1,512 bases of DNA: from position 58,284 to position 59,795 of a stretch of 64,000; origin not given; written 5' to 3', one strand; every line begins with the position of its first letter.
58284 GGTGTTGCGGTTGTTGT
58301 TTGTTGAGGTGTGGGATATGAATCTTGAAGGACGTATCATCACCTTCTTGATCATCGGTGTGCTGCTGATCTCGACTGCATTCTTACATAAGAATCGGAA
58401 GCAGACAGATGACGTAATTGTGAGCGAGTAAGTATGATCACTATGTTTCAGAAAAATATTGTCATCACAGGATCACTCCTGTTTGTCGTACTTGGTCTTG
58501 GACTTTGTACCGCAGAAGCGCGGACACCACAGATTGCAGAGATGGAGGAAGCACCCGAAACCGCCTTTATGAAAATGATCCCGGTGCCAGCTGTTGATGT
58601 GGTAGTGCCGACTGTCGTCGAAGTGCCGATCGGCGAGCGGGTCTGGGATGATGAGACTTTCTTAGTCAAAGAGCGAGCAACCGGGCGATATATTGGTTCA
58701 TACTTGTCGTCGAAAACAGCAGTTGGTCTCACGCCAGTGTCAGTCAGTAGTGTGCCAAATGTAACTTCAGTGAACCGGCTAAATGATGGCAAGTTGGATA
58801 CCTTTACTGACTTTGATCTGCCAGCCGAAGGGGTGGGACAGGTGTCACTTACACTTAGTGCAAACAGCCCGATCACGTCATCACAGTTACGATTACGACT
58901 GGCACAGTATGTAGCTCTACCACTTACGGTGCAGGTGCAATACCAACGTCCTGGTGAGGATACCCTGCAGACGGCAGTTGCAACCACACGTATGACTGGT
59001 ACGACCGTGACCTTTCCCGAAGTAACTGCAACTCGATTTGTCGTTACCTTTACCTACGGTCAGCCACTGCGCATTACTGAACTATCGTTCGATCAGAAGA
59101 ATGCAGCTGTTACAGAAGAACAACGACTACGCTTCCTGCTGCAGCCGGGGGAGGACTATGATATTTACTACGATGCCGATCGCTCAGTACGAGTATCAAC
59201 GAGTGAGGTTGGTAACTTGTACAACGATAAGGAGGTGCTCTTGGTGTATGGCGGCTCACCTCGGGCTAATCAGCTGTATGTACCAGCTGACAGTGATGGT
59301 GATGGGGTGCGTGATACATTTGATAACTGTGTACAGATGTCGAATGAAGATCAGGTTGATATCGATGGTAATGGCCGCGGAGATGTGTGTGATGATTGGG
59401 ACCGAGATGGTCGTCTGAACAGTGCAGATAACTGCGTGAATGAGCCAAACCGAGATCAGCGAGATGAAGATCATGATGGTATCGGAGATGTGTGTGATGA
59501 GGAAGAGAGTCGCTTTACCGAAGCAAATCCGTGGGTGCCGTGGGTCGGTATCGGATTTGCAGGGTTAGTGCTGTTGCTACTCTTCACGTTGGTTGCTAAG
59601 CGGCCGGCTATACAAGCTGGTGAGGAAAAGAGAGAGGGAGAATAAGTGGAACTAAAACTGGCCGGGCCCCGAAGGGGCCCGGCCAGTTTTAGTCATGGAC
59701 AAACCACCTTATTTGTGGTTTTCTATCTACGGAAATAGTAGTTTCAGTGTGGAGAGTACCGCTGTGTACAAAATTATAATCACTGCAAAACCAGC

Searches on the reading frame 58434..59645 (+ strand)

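Call 26: search_protein_families(library=pfam, proteins=[window:58434-59645:+], max_evalue=0.01)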
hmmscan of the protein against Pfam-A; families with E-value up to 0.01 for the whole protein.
window:58434-59645:+ (403 aa): 2 families
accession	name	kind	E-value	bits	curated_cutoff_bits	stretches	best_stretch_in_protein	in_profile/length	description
PF02412.23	TSP_3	-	6.7e-13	48.5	25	2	309-342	2-36/36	Thrombospondin type 3 repeat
PF19574.5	LolA_3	-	0.00035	20.4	23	1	134-199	9-74/192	Outer membrane lipoprotein carrier protein LolA-like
